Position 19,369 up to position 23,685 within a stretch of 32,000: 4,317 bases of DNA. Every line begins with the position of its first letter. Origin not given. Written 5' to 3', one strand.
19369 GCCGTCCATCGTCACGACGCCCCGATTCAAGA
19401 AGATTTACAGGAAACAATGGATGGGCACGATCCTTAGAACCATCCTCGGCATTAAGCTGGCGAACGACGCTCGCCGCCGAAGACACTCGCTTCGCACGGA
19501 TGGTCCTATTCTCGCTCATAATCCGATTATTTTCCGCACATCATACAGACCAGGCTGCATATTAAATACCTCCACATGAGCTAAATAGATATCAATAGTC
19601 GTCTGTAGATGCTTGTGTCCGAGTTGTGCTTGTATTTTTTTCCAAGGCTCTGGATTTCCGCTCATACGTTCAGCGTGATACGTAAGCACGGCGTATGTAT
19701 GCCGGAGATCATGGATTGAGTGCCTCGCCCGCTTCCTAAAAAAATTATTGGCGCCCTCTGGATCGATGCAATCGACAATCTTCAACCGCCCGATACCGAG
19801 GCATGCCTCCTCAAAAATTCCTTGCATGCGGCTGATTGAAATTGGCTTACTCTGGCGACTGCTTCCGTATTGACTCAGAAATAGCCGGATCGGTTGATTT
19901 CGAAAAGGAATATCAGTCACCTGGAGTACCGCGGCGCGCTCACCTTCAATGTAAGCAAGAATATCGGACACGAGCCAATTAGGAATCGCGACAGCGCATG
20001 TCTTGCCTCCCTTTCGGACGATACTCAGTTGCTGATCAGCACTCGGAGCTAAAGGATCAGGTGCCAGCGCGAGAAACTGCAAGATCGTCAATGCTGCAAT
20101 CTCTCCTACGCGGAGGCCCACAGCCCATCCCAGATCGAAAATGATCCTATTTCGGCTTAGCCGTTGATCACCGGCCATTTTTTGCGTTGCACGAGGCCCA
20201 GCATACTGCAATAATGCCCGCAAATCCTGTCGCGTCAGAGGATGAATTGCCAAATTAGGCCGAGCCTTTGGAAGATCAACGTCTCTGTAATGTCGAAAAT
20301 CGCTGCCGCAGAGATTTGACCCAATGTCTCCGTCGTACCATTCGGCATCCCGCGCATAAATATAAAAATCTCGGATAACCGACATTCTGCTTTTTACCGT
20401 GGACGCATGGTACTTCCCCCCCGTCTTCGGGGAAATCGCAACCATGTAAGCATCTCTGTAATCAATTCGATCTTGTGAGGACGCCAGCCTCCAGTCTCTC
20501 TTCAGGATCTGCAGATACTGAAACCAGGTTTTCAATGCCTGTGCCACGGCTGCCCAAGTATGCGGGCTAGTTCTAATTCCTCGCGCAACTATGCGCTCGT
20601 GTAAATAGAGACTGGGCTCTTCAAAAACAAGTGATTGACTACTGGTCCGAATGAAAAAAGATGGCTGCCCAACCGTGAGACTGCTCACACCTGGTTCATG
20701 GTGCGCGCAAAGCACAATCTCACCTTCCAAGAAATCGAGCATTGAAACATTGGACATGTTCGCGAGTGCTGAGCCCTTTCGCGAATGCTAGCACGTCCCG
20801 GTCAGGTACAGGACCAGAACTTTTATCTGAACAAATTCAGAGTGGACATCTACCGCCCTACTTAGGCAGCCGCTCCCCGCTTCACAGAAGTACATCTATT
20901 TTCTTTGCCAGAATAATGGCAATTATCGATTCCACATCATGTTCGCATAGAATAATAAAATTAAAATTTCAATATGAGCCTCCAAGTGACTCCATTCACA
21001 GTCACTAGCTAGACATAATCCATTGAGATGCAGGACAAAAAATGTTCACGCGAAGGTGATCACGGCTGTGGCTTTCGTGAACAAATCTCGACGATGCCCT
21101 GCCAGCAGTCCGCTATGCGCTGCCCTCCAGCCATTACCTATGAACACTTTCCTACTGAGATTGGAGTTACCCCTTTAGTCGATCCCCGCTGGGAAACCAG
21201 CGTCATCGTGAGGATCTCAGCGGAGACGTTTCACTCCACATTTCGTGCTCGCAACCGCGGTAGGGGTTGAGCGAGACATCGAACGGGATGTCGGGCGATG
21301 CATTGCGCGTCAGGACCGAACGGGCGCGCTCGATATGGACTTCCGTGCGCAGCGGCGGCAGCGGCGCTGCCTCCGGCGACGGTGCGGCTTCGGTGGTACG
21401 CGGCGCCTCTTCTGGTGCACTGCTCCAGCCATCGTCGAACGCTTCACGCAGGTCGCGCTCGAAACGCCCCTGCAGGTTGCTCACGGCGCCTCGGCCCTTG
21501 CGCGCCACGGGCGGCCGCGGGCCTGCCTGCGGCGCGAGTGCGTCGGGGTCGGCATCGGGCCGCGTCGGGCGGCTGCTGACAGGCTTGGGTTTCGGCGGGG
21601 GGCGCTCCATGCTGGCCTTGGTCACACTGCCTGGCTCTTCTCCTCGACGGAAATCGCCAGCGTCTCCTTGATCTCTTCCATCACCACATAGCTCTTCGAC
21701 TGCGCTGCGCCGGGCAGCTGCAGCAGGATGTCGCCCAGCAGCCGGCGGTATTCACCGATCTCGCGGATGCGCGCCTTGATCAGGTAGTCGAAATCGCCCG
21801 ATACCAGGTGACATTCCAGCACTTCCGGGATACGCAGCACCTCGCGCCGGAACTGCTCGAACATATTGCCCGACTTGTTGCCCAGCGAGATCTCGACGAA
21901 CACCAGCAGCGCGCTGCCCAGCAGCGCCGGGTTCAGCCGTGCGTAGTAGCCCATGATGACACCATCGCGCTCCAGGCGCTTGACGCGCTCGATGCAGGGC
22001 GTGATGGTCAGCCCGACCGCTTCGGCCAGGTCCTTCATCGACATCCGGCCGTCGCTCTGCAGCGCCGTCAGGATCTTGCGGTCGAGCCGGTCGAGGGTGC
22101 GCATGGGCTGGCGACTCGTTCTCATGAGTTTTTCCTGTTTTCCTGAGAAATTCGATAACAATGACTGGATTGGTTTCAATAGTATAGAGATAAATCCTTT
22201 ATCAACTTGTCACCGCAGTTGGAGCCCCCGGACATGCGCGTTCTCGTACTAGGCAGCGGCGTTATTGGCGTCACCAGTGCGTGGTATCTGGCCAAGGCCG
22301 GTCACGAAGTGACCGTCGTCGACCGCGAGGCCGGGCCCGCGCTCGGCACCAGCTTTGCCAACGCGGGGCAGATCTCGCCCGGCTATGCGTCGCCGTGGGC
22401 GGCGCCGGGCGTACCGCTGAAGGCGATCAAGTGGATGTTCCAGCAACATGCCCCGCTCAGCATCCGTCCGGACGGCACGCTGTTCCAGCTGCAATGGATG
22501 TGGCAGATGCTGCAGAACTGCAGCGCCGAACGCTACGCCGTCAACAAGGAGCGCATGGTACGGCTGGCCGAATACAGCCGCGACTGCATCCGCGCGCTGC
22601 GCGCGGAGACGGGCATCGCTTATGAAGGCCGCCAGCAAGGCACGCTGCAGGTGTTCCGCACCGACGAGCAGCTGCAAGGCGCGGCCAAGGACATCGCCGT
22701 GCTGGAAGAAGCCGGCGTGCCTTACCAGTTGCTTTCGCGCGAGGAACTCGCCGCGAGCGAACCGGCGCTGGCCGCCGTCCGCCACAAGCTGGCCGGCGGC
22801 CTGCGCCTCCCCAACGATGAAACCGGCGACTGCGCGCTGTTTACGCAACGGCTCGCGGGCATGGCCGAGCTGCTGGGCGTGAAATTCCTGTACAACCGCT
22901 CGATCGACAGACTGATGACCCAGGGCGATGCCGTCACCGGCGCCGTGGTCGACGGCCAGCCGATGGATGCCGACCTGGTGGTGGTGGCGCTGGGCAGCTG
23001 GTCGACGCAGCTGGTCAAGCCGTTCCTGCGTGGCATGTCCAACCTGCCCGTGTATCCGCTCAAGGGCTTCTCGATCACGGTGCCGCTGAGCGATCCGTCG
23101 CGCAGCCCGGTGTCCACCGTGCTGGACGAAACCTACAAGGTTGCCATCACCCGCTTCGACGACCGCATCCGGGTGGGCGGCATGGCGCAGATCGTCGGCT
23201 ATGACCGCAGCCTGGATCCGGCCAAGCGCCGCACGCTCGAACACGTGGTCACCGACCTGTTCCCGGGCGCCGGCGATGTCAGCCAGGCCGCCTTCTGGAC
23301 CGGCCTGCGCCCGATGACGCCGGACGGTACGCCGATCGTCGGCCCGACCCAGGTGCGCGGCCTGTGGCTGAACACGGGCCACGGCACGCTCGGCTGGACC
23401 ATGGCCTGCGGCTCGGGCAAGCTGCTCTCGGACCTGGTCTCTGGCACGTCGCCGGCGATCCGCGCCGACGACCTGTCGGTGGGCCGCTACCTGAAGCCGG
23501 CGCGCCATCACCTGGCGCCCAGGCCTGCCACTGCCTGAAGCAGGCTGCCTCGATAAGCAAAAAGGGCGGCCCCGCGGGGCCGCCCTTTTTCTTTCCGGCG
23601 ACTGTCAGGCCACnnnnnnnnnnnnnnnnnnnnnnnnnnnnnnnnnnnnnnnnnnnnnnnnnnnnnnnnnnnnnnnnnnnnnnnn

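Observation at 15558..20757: Recombinase-in-trio (RIT)-type element: three distinct tyrosine recombinases packed end to end in a low-GC block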

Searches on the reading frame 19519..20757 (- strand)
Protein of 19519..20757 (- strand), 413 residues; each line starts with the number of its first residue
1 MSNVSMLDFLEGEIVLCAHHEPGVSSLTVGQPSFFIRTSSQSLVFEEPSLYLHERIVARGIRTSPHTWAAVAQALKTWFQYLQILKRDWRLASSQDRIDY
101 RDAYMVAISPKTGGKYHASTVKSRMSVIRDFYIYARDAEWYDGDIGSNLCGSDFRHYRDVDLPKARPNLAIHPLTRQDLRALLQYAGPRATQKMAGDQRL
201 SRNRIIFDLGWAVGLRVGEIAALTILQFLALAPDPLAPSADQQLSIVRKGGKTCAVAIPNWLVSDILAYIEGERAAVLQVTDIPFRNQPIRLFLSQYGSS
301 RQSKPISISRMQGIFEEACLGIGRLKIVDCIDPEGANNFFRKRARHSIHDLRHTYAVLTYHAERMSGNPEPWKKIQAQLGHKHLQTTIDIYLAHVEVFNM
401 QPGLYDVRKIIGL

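Call 3: search_protein_families(library=pfam, proteins=[window:19519-20757:-], max_evalue=0.01)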
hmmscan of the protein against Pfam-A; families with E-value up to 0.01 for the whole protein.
window:19519-20757:- (413 aa): 2 families
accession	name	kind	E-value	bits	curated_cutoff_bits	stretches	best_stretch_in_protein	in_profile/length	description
PF00589.27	Phage_integrase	-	6.3e-07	29.8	27.1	1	197-394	18-168/172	Phage integrase family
PF02899.23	Phage_int_SAM_1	-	4.3e-05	24.1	22.3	1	63-137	14-81/83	Phage integrase, N-terminal SAM-like domain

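Call 4: search_protein_families(library=ncbifam, proteins=[window:19519-20757:-], max_evalue=0.01)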
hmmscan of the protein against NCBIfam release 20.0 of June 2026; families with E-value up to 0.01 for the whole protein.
window:19519-20757:- (413 aa): 6 families
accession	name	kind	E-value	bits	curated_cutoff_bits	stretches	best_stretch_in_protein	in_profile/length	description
TIGR02224.1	recomb_XerC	equivalog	4.2e-13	49.3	335.15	1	61-300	11-213/295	tyrosine recombinase XerC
TIGR02225.1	recomb_XerD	equivalog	1.1e-11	44.6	329.6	1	63-302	13-214/290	site-specific tyrosine recombinase XerD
NF040815.2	recomb_XerA_Arch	equivalog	5.2e-10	39.3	220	1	64-393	13-253/263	site-specific tyrosine recombinase/integron integrase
NF001399.0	PRK00283.1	subfamily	3.3e-09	36.4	279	1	64-284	23-208/300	tyrosine recombinase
NF003462.0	PRK05084.1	equivalog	5.2e-09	35.3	267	2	345-392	302-342/360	tyrosine recombinase XerS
NF002331.0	PRK01287.1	subfamily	0.00021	20.4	371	0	159-226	127-187/365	site-specific tyrosine recombinase XerC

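Call 94: search_protein_families(library=phrogs, proteins=[window:19519-20757:-], max_evalue=0.01)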
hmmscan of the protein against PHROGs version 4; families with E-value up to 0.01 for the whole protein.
window:19519-20757:- (413 aa): 3 families
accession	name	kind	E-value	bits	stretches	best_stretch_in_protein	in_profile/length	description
phrog_1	-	integration and excision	2.9e-19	70.8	1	98-392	213-433/611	integrase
phrog_216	-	integration and excision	7.8e-19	68.9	1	173-392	55-222/301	integrase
phrog_7685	-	integration and excision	0.0002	22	1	344-395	179-223/240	integrase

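Call 106: find_encoding_contigs(protein=window:19519-20757:-, flank=10000, max_places=6)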
Protein window:19519-20757:- (413 aa): 24 contigs read that carry it; 6 places shown.
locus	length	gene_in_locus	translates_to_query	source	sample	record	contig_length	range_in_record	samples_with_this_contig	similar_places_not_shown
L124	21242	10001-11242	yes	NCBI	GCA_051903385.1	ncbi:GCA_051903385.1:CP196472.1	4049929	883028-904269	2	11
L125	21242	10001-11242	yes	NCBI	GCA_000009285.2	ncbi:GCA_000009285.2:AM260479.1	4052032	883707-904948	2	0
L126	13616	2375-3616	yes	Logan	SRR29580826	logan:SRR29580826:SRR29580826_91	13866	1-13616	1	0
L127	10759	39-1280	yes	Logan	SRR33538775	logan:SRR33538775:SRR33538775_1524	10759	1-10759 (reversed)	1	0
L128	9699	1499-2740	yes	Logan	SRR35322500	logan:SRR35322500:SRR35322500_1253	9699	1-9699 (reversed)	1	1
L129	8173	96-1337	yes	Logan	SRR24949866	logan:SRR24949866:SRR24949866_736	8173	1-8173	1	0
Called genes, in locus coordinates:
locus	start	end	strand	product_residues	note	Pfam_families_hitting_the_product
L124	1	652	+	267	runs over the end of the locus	PF00378:ECH_1, PF16113:ECH_2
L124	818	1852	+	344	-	PF00005:ABC_tran, PF02463:SMC_N (weak), PF13304:AAA_21 (faint), PF09383:NIL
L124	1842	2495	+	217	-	PF00528:BPD_transp_1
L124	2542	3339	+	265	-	PF03180:Lipoprotein_9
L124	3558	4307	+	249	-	PF01012:ETF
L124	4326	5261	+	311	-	PF01012:ETF, PF00766:ETF_alpha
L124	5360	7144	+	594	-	PF02771:Acyl-CoA_dh_N, PF02770:Acyl-CoA_dh_M, PF00441:Acyl-CoA_dh_1, PF08028:Acyl-CoA_dh_2 (weak), PF12806:Acyl-CoA_dh_C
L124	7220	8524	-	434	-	PF00070:Pyr_redox (faint), PF01266:DAO, PF01593:Amino_oxidase (faint), PF07992:Pyr_redox_2 (faint), PF13450:NAD_binding_8 (weak)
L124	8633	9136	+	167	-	PF13404:HTH_AsnC-type, PF13412:HTH_24, PF01037:AsnC_trans_reg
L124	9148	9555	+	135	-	-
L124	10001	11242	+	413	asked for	PF00589:Phage_integrase (weak)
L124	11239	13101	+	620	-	-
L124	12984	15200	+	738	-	-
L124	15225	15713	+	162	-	-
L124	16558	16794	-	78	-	PF13744:HTH_37 (weak), PF13413:HTH_25 (faint), PF13560:HTH_31, PF12844:HTH_19, PF01381:HTH_3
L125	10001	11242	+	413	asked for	PF00589:Phage_integrase (weak)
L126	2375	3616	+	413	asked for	PF00589:Phage_integrase (weak)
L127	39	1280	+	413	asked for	PF00589:Phage_integrase (weak)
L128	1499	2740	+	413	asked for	PF00589:Phage_integrase (weak)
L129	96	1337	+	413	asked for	PF00589:Phage_integrase (weak)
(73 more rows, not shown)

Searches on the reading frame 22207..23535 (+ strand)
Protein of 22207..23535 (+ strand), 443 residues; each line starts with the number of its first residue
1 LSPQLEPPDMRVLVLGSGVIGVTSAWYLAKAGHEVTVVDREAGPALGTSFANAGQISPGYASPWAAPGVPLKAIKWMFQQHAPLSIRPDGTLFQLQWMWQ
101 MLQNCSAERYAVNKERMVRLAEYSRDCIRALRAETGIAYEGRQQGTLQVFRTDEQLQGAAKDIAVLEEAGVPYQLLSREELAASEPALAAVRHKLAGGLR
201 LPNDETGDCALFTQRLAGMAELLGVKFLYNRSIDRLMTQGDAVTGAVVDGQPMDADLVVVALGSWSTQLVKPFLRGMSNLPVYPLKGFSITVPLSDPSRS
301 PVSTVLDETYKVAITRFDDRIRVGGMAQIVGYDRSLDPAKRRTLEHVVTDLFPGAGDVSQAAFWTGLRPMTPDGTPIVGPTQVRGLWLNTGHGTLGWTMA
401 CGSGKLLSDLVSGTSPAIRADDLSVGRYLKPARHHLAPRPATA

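Call 17: search_protein_families(library=pfam, proteins=[window:22207-23535:+], max_evalue=0.001)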
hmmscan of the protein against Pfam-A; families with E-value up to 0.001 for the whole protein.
window:22207-23535:+ (443 aa): 7 families
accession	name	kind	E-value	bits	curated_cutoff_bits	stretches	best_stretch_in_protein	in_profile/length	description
PF01266.30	DAO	-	4.3e-84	283.5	27.9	1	11-410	1-353/353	FAD dependent oxidoreductase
PF07992.20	Pyr_redox_2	-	4.4e-09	36.6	26.1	1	10-42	143-175/291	Pyridine nucleotide-disulphide oxidoreductase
PF00070.33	Pyr_redox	-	8.1e-07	29.9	22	1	11-43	1-33/82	Pyridine nucleotide-disulphide oxidoreductase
PF13450.12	NAD_binding_8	-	5.8e-06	26.9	21.9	1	14-45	1-32/68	NAD(P)-binding Rossmann-like domain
PF01593.30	Amino_oxidase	-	9.5e-06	25.6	19.8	0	212-268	206-260/443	Flavin containing amine oxidoreductase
PF02558.23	ApbA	-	3.5e-05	23.9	22.2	1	12-42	1-31/150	Ketopantoate reductase PanE/ApbA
PF03721.20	UDPG_MGDP_dh_N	-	0.00024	21.2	27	1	10-41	1-32/187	UDP-glucose/GDP-mannose dehydrogenase family, NAD binding domain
